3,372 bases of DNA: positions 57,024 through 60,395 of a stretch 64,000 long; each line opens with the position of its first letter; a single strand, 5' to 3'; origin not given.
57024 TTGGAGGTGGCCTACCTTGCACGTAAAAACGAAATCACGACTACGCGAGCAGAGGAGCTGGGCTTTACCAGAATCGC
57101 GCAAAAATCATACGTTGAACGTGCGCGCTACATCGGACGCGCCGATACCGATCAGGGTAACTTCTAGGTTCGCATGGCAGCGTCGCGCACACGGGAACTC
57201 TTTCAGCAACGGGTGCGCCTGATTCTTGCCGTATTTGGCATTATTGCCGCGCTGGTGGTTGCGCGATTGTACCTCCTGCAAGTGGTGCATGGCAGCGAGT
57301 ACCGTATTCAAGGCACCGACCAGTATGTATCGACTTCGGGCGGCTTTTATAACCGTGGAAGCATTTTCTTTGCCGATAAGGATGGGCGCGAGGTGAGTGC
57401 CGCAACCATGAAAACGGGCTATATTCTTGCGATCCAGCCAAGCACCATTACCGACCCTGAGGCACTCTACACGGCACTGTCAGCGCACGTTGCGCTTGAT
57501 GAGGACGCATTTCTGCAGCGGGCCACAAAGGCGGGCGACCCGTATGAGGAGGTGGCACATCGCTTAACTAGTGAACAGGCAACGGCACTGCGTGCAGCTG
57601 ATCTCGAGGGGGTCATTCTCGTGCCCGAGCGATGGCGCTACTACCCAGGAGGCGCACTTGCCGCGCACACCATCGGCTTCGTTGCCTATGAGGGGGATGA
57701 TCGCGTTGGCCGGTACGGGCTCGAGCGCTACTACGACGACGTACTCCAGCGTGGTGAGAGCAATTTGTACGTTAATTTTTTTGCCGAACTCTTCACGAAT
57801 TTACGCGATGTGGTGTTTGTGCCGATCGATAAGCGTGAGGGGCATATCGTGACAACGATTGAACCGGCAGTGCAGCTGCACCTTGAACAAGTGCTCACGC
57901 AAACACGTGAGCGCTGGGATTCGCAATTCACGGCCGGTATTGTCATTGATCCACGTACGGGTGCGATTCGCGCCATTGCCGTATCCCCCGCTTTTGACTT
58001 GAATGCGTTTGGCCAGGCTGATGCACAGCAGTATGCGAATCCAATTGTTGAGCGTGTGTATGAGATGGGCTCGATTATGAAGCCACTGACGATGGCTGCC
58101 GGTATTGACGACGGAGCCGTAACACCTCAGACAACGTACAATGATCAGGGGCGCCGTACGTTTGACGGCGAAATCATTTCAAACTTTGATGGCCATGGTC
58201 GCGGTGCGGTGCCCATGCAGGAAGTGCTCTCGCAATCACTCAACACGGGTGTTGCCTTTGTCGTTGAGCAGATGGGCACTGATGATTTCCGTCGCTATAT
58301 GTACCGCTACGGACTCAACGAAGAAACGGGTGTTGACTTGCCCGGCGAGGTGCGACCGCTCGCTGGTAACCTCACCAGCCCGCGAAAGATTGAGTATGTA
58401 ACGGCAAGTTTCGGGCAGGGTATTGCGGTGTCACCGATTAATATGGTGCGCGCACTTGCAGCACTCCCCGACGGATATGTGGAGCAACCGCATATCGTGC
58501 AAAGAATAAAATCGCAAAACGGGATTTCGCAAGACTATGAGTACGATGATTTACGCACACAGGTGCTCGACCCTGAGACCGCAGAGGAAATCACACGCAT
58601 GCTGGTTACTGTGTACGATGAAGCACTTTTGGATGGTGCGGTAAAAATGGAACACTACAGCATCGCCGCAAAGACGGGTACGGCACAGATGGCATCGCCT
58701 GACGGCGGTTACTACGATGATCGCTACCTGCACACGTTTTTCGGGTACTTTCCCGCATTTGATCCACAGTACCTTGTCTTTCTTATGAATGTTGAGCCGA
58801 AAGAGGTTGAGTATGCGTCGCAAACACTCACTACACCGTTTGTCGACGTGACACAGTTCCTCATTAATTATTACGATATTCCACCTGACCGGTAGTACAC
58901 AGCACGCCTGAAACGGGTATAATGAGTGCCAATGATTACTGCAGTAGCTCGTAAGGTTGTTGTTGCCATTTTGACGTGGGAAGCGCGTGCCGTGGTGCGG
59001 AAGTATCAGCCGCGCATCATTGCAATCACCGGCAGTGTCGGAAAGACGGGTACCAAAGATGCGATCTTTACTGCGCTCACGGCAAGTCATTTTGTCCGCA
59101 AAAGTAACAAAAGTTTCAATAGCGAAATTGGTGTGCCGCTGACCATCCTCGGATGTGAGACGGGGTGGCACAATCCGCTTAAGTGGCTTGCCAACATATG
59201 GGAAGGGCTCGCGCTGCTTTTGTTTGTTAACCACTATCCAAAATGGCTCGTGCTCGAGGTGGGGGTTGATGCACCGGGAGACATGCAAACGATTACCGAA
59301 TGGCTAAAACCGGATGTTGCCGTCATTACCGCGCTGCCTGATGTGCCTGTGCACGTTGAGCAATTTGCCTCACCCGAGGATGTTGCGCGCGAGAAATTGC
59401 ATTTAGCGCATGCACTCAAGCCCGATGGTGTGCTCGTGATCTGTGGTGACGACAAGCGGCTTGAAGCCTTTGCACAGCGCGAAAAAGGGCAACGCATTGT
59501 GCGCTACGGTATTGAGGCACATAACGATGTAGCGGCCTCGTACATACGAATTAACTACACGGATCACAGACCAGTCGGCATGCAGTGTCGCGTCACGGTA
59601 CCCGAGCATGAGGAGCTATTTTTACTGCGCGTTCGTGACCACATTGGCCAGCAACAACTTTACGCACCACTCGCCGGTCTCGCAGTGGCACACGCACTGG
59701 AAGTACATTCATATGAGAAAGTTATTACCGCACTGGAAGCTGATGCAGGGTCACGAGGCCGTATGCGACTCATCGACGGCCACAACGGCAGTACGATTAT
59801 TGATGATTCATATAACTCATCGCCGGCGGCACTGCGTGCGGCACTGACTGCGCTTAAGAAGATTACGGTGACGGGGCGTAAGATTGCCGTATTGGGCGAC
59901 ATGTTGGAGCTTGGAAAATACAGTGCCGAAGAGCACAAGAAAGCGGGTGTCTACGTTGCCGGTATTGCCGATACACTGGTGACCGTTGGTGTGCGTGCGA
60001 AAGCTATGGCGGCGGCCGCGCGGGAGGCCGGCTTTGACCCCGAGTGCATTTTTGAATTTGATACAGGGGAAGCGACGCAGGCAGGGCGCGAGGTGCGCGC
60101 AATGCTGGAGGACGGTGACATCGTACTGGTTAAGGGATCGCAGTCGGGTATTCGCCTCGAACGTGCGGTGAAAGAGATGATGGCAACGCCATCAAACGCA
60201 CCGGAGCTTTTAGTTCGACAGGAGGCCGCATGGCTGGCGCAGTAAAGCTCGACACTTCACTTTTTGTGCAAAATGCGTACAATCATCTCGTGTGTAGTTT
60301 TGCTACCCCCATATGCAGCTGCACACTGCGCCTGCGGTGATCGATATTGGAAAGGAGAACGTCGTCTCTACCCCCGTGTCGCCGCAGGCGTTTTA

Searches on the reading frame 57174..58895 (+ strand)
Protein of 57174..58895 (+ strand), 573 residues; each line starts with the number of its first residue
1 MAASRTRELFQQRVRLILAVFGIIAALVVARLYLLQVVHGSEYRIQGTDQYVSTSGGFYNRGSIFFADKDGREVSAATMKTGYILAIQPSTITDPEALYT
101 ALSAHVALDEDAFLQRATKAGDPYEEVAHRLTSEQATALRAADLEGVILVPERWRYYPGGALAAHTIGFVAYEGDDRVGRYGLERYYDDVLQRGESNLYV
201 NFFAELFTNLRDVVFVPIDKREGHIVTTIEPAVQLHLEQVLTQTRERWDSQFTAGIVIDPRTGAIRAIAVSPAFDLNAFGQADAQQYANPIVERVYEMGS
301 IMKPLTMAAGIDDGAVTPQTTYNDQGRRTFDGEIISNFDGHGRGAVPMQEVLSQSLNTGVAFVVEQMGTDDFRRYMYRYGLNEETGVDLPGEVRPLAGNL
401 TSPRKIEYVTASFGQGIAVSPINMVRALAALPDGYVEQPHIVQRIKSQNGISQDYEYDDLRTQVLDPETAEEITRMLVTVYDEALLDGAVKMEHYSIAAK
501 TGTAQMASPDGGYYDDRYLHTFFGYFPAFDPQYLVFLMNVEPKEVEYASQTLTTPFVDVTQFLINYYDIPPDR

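Call 15: search_protein_families(library=ncbifam, proteins=[window:57174-58895:+], max_evalue=0.00001)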
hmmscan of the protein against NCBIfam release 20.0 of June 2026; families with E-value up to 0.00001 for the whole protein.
window:57174-58895:+ (573 aa): 20 families
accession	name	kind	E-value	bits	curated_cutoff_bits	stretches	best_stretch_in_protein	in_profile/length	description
TIGR02214.1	spoVD_pbp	equivalog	6.8e-80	269.2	688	1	15-572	3-563/636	stage V sporulation protein D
TIGR03423.1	pbp2_mrdA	equivalog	1.2e-66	225.5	455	1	13-539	2-569/593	penicillin-binding protein 2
NF053573.1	PBP2_PenA_Neis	exception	5.2e-49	167.3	1105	1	11-559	25-556/572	peptidoglycan D,D-transpeptidase PBP2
NF038271.1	strep_PBP2X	exception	1.5e-37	129.3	1050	1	127-547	155-598/750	penicillin-binding protein PBP2X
NF011685.0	PRK15105.1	subfamily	1.3e-30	106.6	737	1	30-556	40-549/588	peptidoglycan glycosyltransferase FtsI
NF008061.0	PRK10795.1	equivalog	5.5e-28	97.9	962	1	8-507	16-552/634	peptidoglycan DD-transpeptidase MrdA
TIGR02074.1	PBP_1a_fam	subfamily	1.6e-27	96.5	508.75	1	219-514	220-486/535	PBP1A family penicillin-binding protein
NF051842.1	PBP4_5_Efaec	equivalog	8.2e-20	70.7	700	1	142-547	242-652/668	penicillin-binding protein PBP4(5)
TIGR02073.1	PBP_1c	equivalog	1.1e-17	64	494.2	1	222-504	240-494/728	penicillin-binding protein 1C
NF038276.1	strep_PBP2A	exception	5.6e-17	61.2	1100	1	252-506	353-581/716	penicillin-binding protein PBP2A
NF038278.1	strep_PBP2B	exception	7.2e-17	61.1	975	1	172-538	256-651/678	penicillin-binding protein PBP2B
NF051885.1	tranpepglycosPbpC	equivalog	3e-13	49.3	900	1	227-505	296-545/632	multimodular transpeptidase-transglycosylase PbpC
NF008414.0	PRK11240.1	equivalog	5.5e-12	44.6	1121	1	220-382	267-423/774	peptidoglycan glycosyltransferase PbpC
NF000237.1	MECA_PBP2A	equivalog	1.4e-09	36.8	750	1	169-448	269-556/668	PBP2a family beta-lactam-resistant peptidoglycan transpeptidase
NF000408.1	MECA2_pure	exception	2.8e-09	35.7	1525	1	169-447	269-555/668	PBP2a family beta-lactam-resistant peptidoglycan transpeptidase MecA2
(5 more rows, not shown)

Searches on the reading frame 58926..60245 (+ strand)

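Call 15: search_protein_families(library=ncbifam, proteins=[window:58926-60245:+], max_evalue=0.00001)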
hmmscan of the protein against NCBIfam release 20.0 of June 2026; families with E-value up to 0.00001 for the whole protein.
window:58926-60245:+ (439 aa): 13 families
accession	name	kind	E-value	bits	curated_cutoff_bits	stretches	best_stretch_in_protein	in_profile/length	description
TIGR01143.1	murF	subfamily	1.8e-70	238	288.6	2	98-416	119-416/418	UDP-N-acetylmuramoyl-tripeptide--D-alanyl-D-alanine ligase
NF008896.0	PRK11929.1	equivalog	2.7e-68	230.7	1023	2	104-420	655-958/965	bifunctional UDP-N-acetylmuramoyl-L-alanyl-D-glutamate--2,6-diaminopimelate ligase MurE/UDP-N-acetylmuramoyl-tripeptide--D-alanyl-D-alanine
NF010693.0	PRK14093.1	equivalog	1.5e-44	152.5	544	2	103-418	158-464/479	UDP-N-acetylmuramoylalanyl-D-glutamyl-2,6-diaminopimelate--D-alanyl-D-alanine ligase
NF008897.0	PRK11930.1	equivalog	3.1e-34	118.1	804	2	102-417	156-452/822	bifunctional UDP-N-acetylmuramoyl-tripeptide:D-alanyl-D-alanine ligase/alanine racemase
NF008041.0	PRK10773.1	equivalog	2.6e-28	99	551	2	98-417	145-446/453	UDP-N-acetylmuramoyl-tripeptide--D-alanyl-D-alanine ligase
TIGR01087.1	murD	equivalog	1.2e-12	47.7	211.95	1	124-401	167-414/441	UDP-N-acetylmuramoyl-L-alanine--D-glutamate ligase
NF001126.0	PRK00139.1-4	equivalog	3.8e-12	45.5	373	1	143-324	206-375/486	UDP-N-acetylmuramoyl-L-alanyl-D-glutamate--2,6-diaminopimelate ligase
NF001124.0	PRK00139.1-2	equivalog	5.9e-12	45.1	476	1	149-324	217-384/500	UDP-N-acetylmuramoyl-L-alanyl-D-glutamate--2,6-diaminopimelate ligase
TIGR01082.1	murC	equivalog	2.2e-11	43.5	335.1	1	127-322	166-351/449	UDP-N-acetylmuramate--L-alanine ligase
TIGR01085.1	murE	subfamily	8.6e-11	41.4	257.3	1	143-324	190-365/472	UDP-N-acetylmuramyl-tripeptide synthetase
NF053645.1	pMurC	equivalog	7.2e-10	38.1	560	0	241-362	317-432/492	pseudomurein biosynthesis peptide ligase pMurC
TIGR02068.2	cya_phycin_syn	equivalog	3.5e-06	25.3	850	0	129-352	565-789/862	cyanophycin synthetase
NF010623.0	PRK14016.1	subfamily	4.1e-06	25.2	877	1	130-325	567-767/871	cyanophycin synthetase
